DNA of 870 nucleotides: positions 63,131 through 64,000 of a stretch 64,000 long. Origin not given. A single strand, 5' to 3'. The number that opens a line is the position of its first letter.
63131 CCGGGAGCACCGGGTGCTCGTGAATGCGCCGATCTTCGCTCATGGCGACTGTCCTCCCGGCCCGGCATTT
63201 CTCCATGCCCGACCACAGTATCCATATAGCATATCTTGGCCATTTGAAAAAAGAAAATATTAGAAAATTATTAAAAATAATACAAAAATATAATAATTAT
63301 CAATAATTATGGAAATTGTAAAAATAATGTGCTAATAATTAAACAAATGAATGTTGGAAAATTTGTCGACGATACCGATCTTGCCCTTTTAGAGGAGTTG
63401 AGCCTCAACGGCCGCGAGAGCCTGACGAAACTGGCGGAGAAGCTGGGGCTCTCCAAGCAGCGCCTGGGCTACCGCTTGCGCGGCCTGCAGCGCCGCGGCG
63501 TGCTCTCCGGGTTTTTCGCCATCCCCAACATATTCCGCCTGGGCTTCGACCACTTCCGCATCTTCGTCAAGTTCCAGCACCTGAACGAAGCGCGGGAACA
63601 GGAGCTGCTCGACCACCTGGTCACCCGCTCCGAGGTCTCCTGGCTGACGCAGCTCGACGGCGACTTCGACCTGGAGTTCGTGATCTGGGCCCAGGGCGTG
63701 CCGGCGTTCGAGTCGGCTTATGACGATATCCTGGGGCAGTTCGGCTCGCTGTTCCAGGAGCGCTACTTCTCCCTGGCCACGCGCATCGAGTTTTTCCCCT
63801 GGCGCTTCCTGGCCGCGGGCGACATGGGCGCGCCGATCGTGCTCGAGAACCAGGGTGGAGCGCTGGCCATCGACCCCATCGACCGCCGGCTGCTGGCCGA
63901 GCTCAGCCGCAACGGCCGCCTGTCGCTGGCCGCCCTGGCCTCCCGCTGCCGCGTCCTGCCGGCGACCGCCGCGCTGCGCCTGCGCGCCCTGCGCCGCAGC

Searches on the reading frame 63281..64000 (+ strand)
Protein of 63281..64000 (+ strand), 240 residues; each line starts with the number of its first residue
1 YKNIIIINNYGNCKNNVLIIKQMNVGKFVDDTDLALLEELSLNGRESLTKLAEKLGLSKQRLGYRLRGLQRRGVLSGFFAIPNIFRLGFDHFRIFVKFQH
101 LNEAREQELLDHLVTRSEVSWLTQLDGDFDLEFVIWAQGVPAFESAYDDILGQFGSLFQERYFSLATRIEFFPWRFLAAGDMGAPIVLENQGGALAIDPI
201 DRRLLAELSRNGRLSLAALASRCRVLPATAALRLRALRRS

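Call 92: search_protein_families(library=pfam, proteins=[window:63281-64000:+], max_evalue=0.001)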
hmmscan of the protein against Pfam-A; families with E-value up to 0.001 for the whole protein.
window:63281-64000:+ (240 aa): 5 families
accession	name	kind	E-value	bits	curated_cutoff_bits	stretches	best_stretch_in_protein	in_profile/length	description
PF13404.12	HTH_AsnC-type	-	7.2e-18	64.6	27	2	30-69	2-41/42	AsnC-type helix-turn-helix domain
PF13412.12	HTH_24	-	1.6e-14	53.6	21.9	2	30-75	2-47/48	Winged helix-turn-helix DNA-binding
PF12840.13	HTH_20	-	6.1e-07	29.8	27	0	30-75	3-48/51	Helix-turn-helix domain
PF01047.28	MarR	-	5.7e-06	26.6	24.6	0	32-74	4-46/59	MarR family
PF12802.13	MarR_2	-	1.6e-05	25.4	27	0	31-75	5-50/61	MarR family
